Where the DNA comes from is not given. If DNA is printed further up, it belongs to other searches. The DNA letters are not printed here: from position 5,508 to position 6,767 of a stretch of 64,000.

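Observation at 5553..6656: Low-GC PD-(D/E)xK-type gene sits where P2 baseplate genes V and W should be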

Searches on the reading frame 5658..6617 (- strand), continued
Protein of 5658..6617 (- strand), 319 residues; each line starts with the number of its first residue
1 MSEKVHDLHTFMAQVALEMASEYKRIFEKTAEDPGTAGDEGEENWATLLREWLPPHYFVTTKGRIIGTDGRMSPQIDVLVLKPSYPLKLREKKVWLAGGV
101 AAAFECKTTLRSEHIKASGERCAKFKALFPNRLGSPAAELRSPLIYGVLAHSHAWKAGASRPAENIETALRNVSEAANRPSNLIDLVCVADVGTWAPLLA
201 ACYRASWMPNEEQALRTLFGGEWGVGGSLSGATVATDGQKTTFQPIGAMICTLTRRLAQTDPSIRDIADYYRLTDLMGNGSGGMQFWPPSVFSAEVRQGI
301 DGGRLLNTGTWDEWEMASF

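Call 62: search_solved_structures(query=A3, max_evalue=1, show_alignments=5)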
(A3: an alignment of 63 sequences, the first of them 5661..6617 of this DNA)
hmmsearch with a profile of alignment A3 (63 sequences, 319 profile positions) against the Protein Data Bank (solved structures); distinct sequences matched with E-value up to 1: 9.
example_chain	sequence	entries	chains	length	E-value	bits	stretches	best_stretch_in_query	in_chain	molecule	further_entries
7zgv_A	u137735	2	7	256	2.7e-13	53.1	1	28-169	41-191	Serratia NucC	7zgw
6q1h_A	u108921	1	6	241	2.8e-13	53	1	26-155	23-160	Bacterial protein ORF C62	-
6uxf_A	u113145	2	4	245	2.9e-12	49.7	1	30-132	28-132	Vibrio meotecus sp. RC341 NucC | Vibrio metoecus sp. RC341 NucC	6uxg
6p7o_A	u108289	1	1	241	9.3e-12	48.1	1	28-132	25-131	E. coli MS115-1 NucC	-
6p7p_A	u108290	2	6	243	8e-11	45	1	28-132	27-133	E. coli MS115-1 NucC 2-241 | E. coli MS115-1 NucC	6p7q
9rdk_D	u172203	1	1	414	0.18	14.2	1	5-33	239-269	STAGA complex 65 subunit gamma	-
8h7g_I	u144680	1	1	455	0.19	14.2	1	5-33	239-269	STAGA complex 65 subunit gamma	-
7ktr_D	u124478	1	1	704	0.36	13.3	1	5-33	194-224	STAGA complex 65 subunit gamma,DhaA,STAGA complex 65 subunit gamma,STAGA complex 65 subuni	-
7kts_D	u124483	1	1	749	0.39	13.2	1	5-33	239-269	STAGA complex 65 subunit gamma, DhaA,STAGA complex 65 subunit gamma,STAGA complex 65 subun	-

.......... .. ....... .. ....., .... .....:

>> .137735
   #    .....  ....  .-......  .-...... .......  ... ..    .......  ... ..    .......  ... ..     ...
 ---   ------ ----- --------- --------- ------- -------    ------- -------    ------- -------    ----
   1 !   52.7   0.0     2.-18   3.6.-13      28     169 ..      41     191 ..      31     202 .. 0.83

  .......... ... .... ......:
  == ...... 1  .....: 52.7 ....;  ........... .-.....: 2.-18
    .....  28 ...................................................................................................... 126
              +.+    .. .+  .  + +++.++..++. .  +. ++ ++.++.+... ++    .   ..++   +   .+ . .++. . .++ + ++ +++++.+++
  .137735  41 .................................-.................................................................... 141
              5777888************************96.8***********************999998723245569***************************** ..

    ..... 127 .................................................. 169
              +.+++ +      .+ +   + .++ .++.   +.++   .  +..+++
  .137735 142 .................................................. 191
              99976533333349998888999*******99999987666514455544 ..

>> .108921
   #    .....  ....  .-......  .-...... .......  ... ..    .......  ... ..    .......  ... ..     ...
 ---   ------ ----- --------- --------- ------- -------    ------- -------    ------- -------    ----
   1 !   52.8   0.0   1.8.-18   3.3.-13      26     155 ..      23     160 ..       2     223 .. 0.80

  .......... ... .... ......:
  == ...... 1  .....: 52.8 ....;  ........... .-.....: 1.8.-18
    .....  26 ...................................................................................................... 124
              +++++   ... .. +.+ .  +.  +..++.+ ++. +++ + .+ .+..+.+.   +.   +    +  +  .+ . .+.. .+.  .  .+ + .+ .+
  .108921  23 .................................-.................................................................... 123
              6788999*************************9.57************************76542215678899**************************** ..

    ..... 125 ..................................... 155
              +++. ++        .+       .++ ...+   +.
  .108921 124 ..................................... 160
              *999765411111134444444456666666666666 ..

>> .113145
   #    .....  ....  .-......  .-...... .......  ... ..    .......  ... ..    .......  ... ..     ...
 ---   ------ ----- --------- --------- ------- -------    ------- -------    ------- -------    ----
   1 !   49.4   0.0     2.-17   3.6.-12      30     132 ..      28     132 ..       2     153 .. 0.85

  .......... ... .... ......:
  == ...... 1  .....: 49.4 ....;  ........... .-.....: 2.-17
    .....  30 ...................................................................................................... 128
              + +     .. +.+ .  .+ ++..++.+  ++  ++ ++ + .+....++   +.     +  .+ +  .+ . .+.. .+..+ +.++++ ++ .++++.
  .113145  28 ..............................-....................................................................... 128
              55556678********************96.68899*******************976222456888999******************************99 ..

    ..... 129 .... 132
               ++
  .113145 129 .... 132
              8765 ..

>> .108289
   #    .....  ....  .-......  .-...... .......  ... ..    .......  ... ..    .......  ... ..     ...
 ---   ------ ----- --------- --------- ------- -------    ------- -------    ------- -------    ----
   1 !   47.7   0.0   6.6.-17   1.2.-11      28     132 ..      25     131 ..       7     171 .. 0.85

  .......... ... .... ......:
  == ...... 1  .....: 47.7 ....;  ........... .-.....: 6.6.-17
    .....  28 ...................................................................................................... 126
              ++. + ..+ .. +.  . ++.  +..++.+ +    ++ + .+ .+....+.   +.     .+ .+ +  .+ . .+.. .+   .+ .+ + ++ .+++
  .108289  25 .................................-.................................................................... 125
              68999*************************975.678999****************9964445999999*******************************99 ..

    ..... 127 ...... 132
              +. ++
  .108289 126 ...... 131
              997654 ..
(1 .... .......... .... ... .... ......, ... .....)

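Call 64: get_annotated_region(hit=H3, flank=6000)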
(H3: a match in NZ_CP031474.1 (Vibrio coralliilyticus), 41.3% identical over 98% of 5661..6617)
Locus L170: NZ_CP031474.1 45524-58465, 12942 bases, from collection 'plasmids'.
description: Vibrio coralliilyticus strain RE22 plasmid p337, complete sequence
organism: Vibrio coralliilyticus (NCBI taxid 190893)
taxonomy: Bacteria; Pseudomonadota; Gammaproteobacteria; Vibrionales; Vibrionaceae; Vibrio; Vibrio coralliilyticus
host: -; source: Oyster larvae,Bacterium; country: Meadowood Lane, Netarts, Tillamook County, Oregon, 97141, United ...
typing (MOB-suite, as given by PLSDB): mobilizable; replicon rep_cluster_564; relaxase MOBF
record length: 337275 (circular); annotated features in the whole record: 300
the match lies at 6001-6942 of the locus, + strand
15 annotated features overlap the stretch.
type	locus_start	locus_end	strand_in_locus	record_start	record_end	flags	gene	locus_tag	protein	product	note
CDS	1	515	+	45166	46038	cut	-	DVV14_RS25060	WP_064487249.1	hypothetical protein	-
CDS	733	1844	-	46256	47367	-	-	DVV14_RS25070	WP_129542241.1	IS3 family transposase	-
CDS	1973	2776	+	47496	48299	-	-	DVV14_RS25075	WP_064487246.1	hypothetical protein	-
CDS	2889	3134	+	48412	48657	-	-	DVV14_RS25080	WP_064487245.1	hypothetical protein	-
CDS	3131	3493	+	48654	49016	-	-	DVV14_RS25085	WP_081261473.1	hypothetical protein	-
CDS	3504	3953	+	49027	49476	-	-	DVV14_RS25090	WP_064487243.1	hypothetical protein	-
CDS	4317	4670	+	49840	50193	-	-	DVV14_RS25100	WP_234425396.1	hypothetical protein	-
CDS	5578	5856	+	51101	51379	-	-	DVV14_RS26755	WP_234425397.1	hypothetical protein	-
CDS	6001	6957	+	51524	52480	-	-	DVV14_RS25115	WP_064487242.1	DUF6602 domain-containing protein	-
CDS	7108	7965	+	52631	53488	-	-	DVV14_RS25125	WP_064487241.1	hypothetical protein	-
CDS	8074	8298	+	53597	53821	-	-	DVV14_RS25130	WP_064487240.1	hypothetical protein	-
CDS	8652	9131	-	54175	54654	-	-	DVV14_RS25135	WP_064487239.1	hypothetical protein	-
CDS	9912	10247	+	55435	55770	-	-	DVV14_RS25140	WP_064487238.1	helix-turn-helix transcriptional regulator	-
CDS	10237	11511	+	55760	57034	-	-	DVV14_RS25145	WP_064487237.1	HipA domain-containing protein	-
CDS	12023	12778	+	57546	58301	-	-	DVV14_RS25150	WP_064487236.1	isocitrate lyase/phosphoenolpyruvate mutase family protein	-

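Call 66: fold_search(model_id=the predicted structure, library=viral)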
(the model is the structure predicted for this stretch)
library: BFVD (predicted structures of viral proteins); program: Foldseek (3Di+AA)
matches with E <= 10: 71; with E <= 0.001: 1
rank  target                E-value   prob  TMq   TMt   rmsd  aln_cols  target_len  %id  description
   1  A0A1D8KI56            3.3e-04  1.00  0.31  0.47   6.4       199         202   12  Uncharacterized protein [Synechococcus phage S-CAM1]
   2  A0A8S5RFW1            1.4e-02  0.84  0.23  0.41   7.8       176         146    8  Uncharacterized protein [virus sp. ctE0n6]
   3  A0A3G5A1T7            3.7e-02  0.89  0.27  0.43   6.0       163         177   11  Uncharacterized protein [Gaeavirus sp.]
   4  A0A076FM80            5.3e-02  0.96  0.35  0.45   5.2       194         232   12  Uncharacterized protein [Aureococcus anophagefferens virus]
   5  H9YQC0                6.8e-02  0.66  0.25  0.42  10.0       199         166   12  (no name in the UniProt tables at hand)
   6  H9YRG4                1.0e-01  0.54  0.24  0.33   6.9       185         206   10  (no name in the UniProt tables at hand)
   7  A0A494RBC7            4.1e-01  0.28  0.17  0.33   5.9       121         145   12  (no name in the UniProt tables at hand)
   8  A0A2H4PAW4            4.3e-01  0.47  0.22  0.12   5.8       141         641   11  (no name in the UniProt tables at hand)
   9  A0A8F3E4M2            4.3e-01  0.06  0.17  0.16  16.7       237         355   10  (no name in the UniProt tables at hand)
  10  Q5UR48                6.6e-01  0.18  0.16  0.16   6.9        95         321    8  Uncharacterized exonuclease R569 [Acanthamoeba polyphaga mimivirus]
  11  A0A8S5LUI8            7.0e-01  0.33  0.25  0.46   4.8       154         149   10  DNA repair protein MmcB-like [Podoviridae sp. ctrub15]
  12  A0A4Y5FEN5            7.0e-01  0.30  0.24  0.34   5.0       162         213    9  Uncharacterized protein [Lactobacillus phage 521B]
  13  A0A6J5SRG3            1.1e+00  0.05  0.14  0.16  10.7       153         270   13  PD-(D/E)XK nuclease superfamily [uncultured Caudovirales phage]
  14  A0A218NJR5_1          1.1e+00  0.02  0.14  0.06  23.6       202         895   11  Putative non-structural protein [Picornavirales N_OV_039]
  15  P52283                1.2e+00  0.06  0.11  0.10  13.2       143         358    8  Type II restriction enzyme CviJI [Paramecium bursaria Chlorella virus IL3A]
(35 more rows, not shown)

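Call 68: get_annotated_region(hit=H10, flank=4000)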
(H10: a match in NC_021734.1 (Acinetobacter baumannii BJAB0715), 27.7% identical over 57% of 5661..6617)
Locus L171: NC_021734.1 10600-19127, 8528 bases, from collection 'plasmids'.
description: Acinetobacter baumannii BJAB0715 plasmid pBJAB0715, complete sequence
organism: Acinetobacter baumannii BJAB0715 (NCBI taxid 1096996)
taxonomy: Bacteria; Pseudomonadota; Gammaproteobacteria; Moraxellales; Moraxellaceae; Acinetobacter; Acinetobacter baumannii; Acinetobacter baumannii BJAB0715
host: -; source: -; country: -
typing (MOB-suite, as given by PLSDB): mobilizable; relaxase MOBP
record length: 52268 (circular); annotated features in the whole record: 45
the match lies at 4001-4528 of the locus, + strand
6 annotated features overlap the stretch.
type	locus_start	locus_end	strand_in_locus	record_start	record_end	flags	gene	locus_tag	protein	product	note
CDS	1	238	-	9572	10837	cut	cml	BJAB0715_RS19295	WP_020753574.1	CmlA/FloR family chloramphenicol efflux MFS transporter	-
CDS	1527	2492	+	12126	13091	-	-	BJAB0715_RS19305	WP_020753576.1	CBASS oligonucleotide cyclase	-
CDS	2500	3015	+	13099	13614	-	-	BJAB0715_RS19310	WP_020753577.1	hypothetical protein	-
CDS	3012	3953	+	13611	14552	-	-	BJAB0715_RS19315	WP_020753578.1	AAA family ATPase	-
CDS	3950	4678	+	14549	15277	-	-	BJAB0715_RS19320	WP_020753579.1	DUF6602 domain-containing protein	-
CDS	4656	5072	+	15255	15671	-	-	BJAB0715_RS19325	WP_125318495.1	hypothetical protein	-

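Call 79: find_homologous_proteins(query=L118:8001-8930:+, max_evalue=0.00001)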
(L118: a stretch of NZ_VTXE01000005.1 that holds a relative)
Query L118:8001-8930:+ (310 aa): 1676 proteins with E <= 0.00001 among 2816 candidates; the best 120 are listed.
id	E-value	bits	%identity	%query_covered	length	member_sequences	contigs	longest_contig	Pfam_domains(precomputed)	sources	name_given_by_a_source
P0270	1.2e-201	686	100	97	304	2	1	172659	PF20247.4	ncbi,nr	ncbi:hypothetical protein F0227_03480 [Vibrio sp. 99-8-1]|nr:hypothetical protein [Vibrio sp. 99-8-1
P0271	1.4e-183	627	88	100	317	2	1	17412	PF20247.4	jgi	-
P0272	9.7e-177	605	85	100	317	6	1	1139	PF20247.4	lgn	-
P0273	3.0e-174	596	83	100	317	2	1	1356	PF20247.4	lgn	-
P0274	4.2e-127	442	66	97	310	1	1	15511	PF20247.4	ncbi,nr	ncbi:hypothetical protein SOPP22_16790 [Shewanella sp. OPT22]|nr:hypothetical protein SOPP22_16790 [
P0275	8.8e-119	414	60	100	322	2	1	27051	PF20247.4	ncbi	ncbi:TPA: DUF6602 domain-containing protein [Vibrio metoecus]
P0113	3.6e-117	409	59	100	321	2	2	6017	PF20247.4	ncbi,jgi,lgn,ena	-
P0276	3.9e-117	409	58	100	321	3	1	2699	PF20247.4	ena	-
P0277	7.4e-117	408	59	100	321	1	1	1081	PF20247.4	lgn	-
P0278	8.0e-117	408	58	100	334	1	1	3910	PF20247.4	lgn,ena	-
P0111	1.3e-116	407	59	99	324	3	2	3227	PF20247.4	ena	-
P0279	2.1e-116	406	58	100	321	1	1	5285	PF20247.4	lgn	-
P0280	2.1e-116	406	59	100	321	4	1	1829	PF20247.4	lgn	-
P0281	5.3e-116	405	58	100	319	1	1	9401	PF20247.4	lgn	-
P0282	5.3e-116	405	59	100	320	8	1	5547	PF20247.4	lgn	-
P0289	3.5e-115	402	60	100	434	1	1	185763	PF20247.4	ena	-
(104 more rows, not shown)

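Call 80: find_encoding_contigs(protein=P0275, flank=6000, max_places=2)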
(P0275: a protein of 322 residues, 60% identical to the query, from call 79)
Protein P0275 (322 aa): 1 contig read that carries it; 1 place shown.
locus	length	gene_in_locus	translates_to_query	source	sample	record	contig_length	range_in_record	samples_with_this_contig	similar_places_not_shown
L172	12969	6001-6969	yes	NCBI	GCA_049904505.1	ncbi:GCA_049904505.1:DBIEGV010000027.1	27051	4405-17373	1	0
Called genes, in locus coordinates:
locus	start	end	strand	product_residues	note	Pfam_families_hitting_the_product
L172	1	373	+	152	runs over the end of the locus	PF04634:YezG-like (faint)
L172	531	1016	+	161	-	PF04970:LRAT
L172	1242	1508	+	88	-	-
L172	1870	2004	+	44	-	PF04875:DUF645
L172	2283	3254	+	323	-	PF15575:Imm49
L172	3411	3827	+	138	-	PF07007:LprI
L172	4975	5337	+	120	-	-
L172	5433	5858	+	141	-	PF00583:Acetyltransf_1, PF13673:Acetyltransf_10, PF13508:Acetyltransf_7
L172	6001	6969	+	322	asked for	PF20247:DUF6602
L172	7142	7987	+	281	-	PF23894:LD_SV2 (weak), PF13599:Pentapeptide_4 (weak)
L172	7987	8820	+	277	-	-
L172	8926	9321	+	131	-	-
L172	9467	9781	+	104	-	PF13642:DUF4144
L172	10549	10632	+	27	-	PF04875:DUF645 (weak)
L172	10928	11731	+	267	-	-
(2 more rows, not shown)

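Call 81: list_cluster_members(proteins=[P0275])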
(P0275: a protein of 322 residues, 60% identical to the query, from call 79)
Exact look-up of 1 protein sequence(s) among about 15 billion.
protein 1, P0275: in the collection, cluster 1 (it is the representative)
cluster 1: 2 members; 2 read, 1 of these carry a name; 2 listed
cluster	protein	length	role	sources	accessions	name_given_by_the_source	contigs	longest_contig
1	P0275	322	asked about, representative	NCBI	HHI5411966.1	TPA: DUF6602 domain-containing protein [Vibrio metoecus]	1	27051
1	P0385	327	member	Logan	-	-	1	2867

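Call 83: search_protein_families(library=padloc, proteins=[L147:7989-8927:+, L160:9337-10488:+], max_evalue=0.001)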
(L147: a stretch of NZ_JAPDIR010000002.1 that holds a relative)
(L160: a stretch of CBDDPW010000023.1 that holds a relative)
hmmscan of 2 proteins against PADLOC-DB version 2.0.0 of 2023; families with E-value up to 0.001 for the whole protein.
L147:7989-8927:+ (312 aa): 3 families
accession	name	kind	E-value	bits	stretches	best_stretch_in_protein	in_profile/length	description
PDLC01495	PD_DExK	-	2.6e-25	86.5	1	7-127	3-123/123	"CAS-I,CAS-II,CAS-III,CAS-IV,CAS-V,CAS-VI; associated"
PDLC00745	Effector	-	3.5e-21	74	1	5-168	5-175/244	Endonuclease (NucC)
PDLC01051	NucC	-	9.7e-16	56.2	1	30-136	33-139/243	NucC nuclease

L160:9337-10488:+ (383 aa): 1 family
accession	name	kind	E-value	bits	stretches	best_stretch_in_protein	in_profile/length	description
PDLC02504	BrxHI|BrxHII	-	0.00052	16.1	1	230-286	436-493/971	BrxHII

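Call 88: find_homologous_proteins(query=P0275, max_evalue=0.00001)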
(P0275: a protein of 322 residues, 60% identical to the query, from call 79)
Query P0275 (322 aa): 2105 proteins with E <= 0.00001 among 3393 candidates; the best 120 are listed.
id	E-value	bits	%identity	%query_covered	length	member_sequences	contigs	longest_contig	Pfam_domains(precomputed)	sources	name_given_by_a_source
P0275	4.8e-219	744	100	100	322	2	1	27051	PF20247.4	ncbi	ncbi:TPA: DUF6602 domain-containing protein [Vibrio metoecus]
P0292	2.8e-173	594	84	96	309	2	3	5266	PF20247.4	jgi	-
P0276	1.1e-159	549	74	100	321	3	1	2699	PF20247.4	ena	-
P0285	2.4e-158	545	73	100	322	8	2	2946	PF20247.4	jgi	-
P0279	1.2e-156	539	72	100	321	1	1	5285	PF20247.4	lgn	-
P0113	3.2e-156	538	73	99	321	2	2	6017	PF20247.4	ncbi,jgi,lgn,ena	-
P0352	3.5e-155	534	74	99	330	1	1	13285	PF20247.4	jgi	jgi:hypothetical protein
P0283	1.6e-153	529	70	100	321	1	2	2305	PF20247.4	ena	-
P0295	4.8e-153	527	71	100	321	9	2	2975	PF20247.4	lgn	-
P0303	6.0e-153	527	72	100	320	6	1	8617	PF20247.4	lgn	-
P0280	6.7e-153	527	71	100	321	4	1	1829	PF20247.4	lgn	-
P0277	7.7e-150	517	69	100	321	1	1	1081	PF20247.4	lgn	-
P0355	1.9e-147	509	70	99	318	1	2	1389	PF20247.4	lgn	-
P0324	3.0e-147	508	70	98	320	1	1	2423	PF20247.4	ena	-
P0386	3.6e-147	508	69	99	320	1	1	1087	PF20247.4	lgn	-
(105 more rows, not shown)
